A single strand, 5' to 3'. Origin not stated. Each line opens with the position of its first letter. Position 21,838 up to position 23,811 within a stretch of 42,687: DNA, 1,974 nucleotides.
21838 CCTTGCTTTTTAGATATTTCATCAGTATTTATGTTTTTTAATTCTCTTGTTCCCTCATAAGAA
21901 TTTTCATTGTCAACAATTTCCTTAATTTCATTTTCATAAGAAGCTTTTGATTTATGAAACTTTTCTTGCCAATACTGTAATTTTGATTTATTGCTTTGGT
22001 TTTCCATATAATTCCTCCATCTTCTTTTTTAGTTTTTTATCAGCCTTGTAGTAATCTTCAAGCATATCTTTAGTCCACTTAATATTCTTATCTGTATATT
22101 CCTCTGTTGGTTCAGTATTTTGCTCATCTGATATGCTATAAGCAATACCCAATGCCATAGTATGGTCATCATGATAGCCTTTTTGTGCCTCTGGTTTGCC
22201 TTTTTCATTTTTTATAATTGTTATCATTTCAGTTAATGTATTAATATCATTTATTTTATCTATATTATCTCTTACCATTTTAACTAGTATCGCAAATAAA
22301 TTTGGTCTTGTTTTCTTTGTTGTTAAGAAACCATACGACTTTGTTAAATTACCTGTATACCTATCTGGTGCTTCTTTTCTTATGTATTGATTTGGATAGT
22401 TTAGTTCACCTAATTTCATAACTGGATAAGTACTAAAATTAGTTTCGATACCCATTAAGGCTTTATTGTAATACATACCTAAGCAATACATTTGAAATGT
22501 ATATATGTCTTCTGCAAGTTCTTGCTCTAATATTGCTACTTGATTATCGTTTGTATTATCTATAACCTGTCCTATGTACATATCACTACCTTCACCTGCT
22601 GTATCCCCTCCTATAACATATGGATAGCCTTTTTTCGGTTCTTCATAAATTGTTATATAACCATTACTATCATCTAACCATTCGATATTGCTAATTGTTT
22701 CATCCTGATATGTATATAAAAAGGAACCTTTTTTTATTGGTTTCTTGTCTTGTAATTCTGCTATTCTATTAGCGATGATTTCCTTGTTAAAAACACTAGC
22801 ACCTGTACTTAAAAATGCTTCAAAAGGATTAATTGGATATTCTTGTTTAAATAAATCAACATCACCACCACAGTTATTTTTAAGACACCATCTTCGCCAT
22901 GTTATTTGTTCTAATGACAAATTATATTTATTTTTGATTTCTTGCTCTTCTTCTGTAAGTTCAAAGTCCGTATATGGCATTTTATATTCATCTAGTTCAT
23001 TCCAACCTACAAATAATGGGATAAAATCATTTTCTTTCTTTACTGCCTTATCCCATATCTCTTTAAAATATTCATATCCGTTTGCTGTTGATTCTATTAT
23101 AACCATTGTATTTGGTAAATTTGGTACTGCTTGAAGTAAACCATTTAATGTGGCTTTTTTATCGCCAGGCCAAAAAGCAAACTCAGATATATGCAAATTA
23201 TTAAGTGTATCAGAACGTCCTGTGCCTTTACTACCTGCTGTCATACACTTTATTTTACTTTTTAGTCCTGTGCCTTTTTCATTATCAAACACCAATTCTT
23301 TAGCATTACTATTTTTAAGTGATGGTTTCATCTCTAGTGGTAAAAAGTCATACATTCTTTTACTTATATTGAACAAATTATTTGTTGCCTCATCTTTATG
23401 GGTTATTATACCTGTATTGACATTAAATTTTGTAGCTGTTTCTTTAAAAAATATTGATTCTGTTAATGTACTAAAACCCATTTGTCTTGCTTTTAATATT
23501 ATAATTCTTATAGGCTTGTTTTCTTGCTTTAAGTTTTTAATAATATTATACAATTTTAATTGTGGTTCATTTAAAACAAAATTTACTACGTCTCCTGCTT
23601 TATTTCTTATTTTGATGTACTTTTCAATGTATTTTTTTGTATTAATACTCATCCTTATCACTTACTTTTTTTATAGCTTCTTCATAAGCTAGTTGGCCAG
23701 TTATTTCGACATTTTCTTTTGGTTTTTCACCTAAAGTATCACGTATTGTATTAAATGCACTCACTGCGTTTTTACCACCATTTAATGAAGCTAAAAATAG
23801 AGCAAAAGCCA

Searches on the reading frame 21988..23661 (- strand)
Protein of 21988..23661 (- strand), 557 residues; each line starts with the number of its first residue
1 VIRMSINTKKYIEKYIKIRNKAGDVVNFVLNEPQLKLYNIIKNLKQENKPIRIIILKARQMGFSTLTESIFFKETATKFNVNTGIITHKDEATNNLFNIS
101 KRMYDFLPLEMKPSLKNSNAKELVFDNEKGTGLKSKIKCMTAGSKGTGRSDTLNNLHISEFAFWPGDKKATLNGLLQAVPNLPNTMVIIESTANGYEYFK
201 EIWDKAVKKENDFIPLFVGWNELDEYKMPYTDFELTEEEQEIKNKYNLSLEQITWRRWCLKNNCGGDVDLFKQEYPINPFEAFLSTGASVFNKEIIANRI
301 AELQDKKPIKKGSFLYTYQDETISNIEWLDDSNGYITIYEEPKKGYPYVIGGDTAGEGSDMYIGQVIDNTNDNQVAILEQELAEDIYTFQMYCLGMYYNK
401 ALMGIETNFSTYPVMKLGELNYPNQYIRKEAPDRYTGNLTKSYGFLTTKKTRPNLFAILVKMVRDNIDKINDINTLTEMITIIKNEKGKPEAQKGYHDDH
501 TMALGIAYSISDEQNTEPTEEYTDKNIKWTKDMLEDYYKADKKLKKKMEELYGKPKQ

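Call 31: search_protein_families(library=pfam, proteins=[window:21988-23661:-], max_evalue=0.001)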
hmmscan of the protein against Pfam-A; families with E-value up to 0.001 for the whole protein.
window:21988-23661:- (557 aa): 0 families

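Call 32: search_dna_similar(query=window:21988-23661:-, collection=phages, mode=protein, max_rows=12)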
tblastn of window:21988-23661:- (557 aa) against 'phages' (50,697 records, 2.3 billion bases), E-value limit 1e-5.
Records with a match: 2200; places in all: 2200; records where one place covers at least 80% of the query: 1429.
Best place of each record, by identity: <60% 2200.
By first word of the organism name: Escherichia 630; Synechococcus 327; Klebsiella 278; Vibrio 206; Shigella 84; Stx2a-converting 83; Acinetobacter 63; Enterobacter 59; Enterobacteria 48; Cyanophage 31; and 67 more.
By host as written in the record: - 574; Escherichia coli 244; Klebsiella pneumoniae 87; Synechococcus 84; Escherichia coli O157:H7 27; Escherichia coli B 24; Synechococcus sp. WH7803 23; Synechococcus sp. 23; and 510 more.
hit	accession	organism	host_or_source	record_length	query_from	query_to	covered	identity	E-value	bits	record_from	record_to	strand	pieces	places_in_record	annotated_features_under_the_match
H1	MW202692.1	Caudoviricetes sp.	Manatee Spring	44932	11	531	94%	33.5%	3e-65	236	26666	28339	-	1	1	terminase large subunit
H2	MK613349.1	Roseobacter phage CRP-7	Rhodobacteraceae bacterium FZCC0042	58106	5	508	90%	33.7%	4e-62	227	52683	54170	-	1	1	terminase large subunit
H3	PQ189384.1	Vibrio phage 1F273_PE002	Vibrio cyclitrophicus 1F273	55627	2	507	91%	29.3%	1e-29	130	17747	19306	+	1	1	hypothetical protein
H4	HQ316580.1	Vibrio phage douglas 12A4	Vibrio fischeri 12A4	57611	12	507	89%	28.5%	7e-27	122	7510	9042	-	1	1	large subunit terminase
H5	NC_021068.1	Vibrio phage douglas 12A4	Vibrio fischeri 12A4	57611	12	507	89%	28.5%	7e-27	122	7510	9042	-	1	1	large subunit terminase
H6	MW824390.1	Vibrio phage 252E42.2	Vibrio crassostreae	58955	18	529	92%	27.1%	6e-29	128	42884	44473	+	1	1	hypothetical protein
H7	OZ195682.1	Vibrio phage D79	Seawater and oysters mix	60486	18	529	92%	27.1%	6e-29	128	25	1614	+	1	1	hypothetical protein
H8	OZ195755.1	Vibrio phage D56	Seawater and oysters mix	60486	18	529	92%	27.1%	6e-29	128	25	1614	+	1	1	hypothetical protein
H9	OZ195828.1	Vibrio phage D70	Seawater and oysters mix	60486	18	529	92%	27.1%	6e-29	128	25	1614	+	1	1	hypothetical protein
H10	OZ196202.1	Vibrio phage D66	Seawater and oysters mix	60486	18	529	92%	27.1%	6e-29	128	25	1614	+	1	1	hypothetical protein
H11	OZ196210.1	Vibrio phage D54 g1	Seawater and oysters mix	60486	18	529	92%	27.1%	6e-29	128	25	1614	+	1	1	hypothetical protein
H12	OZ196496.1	Vibrio phage D211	Seawater and oysters mix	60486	18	529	92%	27.1%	6e-29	128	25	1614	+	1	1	hypothetical protein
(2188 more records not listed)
